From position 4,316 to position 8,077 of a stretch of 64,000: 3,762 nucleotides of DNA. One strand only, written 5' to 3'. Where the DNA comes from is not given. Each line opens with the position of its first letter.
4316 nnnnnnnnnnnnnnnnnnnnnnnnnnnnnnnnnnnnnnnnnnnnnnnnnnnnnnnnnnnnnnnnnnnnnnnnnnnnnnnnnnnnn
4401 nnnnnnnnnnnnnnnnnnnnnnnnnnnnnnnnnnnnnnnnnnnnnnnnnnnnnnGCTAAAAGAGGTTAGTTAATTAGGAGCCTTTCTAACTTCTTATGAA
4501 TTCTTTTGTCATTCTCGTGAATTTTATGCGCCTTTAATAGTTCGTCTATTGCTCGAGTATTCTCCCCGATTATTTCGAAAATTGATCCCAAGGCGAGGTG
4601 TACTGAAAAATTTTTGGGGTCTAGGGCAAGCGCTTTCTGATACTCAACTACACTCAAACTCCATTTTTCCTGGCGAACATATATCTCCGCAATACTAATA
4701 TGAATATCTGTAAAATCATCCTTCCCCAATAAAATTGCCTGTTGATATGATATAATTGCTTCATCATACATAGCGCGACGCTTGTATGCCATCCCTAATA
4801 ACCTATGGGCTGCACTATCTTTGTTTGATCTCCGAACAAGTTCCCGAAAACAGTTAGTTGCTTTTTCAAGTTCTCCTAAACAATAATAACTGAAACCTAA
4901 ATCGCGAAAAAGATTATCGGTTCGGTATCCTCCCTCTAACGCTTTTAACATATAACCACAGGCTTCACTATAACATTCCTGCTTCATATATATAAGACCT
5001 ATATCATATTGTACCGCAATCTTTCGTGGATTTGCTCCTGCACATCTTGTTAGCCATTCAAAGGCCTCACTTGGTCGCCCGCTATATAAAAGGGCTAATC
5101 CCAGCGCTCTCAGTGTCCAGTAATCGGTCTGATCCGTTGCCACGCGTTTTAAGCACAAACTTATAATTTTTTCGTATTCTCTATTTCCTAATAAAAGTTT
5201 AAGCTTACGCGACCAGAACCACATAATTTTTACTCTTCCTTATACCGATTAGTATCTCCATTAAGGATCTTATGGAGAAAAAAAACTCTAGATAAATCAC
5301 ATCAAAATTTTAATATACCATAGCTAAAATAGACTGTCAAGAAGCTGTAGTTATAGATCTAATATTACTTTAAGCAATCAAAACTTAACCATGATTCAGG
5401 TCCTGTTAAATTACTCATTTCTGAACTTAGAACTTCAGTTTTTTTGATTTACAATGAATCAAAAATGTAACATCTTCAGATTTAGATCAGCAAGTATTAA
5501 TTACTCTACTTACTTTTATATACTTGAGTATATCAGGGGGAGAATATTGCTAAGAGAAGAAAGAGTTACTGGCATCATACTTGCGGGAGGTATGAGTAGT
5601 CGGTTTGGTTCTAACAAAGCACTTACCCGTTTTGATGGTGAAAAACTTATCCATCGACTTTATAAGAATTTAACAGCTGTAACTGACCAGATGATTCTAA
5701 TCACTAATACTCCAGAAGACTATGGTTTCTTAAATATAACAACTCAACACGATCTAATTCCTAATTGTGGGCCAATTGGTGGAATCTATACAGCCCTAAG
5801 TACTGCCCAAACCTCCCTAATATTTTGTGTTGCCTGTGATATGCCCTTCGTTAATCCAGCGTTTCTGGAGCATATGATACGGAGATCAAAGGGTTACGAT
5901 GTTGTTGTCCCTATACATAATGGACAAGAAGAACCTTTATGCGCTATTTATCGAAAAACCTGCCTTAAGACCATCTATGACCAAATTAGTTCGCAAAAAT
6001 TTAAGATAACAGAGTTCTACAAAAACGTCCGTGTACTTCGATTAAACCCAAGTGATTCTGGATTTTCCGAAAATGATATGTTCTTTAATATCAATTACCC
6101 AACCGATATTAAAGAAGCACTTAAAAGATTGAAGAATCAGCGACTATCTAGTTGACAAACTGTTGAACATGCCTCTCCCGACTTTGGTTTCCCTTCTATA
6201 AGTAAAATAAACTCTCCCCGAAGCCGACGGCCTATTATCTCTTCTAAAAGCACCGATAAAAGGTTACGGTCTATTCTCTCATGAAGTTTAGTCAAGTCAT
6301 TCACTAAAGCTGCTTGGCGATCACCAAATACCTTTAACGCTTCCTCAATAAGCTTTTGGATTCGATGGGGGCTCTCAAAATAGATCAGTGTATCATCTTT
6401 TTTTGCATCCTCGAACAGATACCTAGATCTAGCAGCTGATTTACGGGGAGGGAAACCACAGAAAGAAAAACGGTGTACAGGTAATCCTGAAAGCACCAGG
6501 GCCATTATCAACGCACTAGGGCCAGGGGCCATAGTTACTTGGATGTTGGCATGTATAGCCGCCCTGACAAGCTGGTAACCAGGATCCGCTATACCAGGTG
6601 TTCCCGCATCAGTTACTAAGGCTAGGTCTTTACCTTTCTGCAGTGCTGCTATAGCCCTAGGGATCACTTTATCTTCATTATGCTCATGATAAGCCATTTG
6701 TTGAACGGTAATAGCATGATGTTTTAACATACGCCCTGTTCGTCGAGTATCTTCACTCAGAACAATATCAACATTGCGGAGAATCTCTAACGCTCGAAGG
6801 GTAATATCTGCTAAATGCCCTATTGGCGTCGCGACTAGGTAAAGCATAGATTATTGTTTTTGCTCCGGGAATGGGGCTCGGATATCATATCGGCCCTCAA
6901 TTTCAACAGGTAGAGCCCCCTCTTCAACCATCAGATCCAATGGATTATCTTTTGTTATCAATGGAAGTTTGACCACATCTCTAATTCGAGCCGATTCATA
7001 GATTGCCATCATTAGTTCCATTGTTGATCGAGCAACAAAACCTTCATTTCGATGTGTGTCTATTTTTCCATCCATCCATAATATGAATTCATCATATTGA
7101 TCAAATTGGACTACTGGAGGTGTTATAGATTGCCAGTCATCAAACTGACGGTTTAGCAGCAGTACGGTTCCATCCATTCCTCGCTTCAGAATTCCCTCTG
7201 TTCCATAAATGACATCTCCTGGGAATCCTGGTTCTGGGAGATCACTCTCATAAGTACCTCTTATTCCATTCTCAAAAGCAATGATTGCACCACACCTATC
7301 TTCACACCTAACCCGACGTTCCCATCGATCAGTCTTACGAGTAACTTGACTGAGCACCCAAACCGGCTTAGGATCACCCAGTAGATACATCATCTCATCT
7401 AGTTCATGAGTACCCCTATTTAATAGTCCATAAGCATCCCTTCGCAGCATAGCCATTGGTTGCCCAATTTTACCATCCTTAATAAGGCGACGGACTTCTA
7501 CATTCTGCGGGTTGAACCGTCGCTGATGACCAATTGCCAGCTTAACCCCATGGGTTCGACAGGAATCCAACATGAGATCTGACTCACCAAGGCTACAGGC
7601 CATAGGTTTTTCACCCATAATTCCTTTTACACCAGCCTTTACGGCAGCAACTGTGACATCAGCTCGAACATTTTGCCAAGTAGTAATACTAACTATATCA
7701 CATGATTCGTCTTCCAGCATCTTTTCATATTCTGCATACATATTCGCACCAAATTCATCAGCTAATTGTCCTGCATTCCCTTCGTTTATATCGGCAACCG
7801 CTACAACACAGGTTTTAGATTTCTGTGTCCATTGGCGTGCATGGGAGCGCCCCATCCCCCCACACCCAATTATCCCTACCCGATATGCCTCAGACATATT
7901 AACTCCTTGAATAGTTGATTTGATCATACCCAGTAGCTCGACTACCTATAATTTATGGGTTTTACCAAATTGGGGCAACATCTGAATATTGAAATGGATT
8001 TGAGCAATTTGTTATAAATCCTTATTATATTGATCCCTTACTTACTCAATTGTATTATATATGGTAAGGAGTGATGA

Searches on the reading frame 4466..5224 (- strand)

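Call 49: search_protein_families(library=pfam, proteins=[window:4466-5224:-], max_evalue=0.00001)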
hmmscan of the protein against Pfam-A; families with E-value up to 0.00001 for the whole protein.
window:4466-5224:- (252 aa): 13 families
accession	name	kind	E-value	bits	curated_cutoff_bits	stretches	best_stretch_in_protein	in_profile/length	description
PF07719.23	TPR_2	-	1.8e-26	90.5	27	0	138-167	2-31/34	Tetratricopeptide repeat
PF13414.12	TPR_11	-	4.5e-20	71.5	26.8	1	180-216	2-38/42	TPR repeat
PF00515.34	TPR_1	-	3.3e-19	68.3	27.8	0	139-166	3-30/34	Tetratricopeptide repeat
PF13428.12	TPR_14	-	2.2e-16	59.1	23.5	0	105-144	3-42/44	Tetratricopeptide repeat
PF13424.12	TPR_12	-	4.4e-14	52.9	30.1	0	105-164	5-72/77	Tetratricopeptide repeat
PF13432.12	TPR_16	-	9.5e-14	52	32.7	0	179-233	4-57/65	Tetratricopeptide repeat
PF13181.12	TPR_8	-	1.5e-13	50.2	25.7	0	142-165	6-29/34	Tetratricopeptide repeat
PF13176.12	TPR_7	-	2.1e-13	49.6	27.9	0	139-170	1-32/36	Tetratricopeptide repeat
PF13431.12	TPR_17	-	3.6e-12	46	24.4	0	195-226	2-33/34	Tetratricopeptide repeat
PF14559.12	TPR_19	-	2.5e-09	37.8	25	0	194-248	13-67/68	Tetratricopeptide repeat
PF13371.12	TPR_9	-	1e-06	29.1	35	0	105-142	31-68/73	Tetratricopeptide repeat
PF13374.12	TPR_10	-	3e-06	27.5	27.5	0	108-133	7-32/42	Tetratricopeptide repeat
PF14561.12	TPR_20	-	3.4e-06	27.7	25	0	192-241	8-57/90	Tetratricopeptide repeat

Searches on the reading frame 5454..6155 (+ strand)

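Call 49: search_protein_families(library=pfam, proteins=[window:5454-6155:+], max_evalue=0.00001)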
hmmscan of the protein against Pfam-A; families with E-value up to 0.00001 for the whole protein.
window:5454-6155:+ (233 aa): 1 family
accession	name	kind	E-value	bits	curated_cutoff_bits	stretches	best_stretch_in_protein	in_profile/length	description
PF12804.13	NTP_transf_3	-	1.1e-35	123.6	27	1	40-176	1-143/160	MobA-like NTP transferase domain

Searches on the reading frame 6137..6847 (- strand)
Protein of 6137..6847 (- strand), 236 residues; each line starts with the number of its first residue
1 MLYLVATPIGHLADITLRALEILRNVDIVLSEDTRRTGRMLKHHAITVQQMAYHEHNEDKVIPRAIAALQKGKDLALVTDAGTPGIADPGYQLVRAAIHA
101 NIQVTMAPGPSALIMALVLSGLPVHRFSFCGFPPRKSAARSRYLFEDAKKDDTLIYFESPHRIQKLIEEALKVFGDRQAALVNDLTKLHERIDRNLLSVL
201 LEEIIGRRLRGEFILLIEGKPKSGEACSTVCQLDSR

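Call 49: search_protein_families(library=pfam, proteins=[window:6137-6847:-], max_evalue=0.00001)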
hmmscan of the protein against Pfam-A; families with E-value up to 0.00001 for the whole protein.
window:6137-6847:- (236 aa): 1 family
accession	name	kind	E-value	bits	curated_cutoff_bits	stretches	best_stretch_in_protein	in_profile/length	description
PF00590.25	TP_methylase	-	2.2e-30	106.6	27.8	1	1-197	1-208/212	Tetrapyrrole (Corrin/Porphyrin) Methylases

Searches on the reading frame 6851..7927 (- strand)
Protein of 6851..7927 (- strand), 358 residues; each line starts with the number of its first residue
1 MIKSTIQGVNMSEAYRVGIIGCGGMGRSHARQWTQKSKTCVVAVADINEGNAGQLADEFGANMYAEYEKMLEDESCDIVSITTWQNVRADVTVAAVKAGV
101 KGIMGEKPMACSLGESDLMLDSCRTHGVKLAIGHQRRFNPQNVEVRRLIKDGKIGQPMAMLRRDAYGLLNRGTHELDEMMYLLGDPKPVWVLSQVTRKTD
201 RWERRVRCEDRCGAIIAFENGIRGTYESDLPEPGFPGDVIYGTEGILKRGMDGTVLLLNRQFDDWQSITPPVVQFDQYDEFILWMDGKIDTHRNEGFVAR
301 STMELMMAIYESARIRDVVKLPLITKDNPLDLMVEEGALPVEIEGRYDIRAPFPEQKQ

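Call 27: search_protein_families(library=pfam, proteins=[window:6851-7927:-], max_evalue=0.00001)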
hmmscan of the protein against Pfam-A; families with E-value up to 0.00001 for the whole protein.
window:6851-7927:- (358 aa): 4 families
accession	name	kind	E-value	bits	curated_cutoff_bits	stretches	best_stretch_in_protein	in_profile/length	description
PF01408.29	GFO_IDH_MocA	-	2.6e-24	86.7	24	1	16-134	2-120/120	Oxidoreductase family, NAD-binding Rossmann fold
PF22725.1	GFO_IDH_MocA_C3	-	2e-08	34.7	27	1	168-247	46-123/124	GFO/IDH/MocA C-terminal domain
PF02629.25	CoA_binding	-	9.5e-07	29.9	22.3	1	13-104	2-92/97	CoA binding domain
PF02894.22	GFO_IDH_MocA_C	-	2.2e-06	28.1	22.9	0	168-229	43-109/218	Oxidoreductase family, C-terminal alpha/beta domain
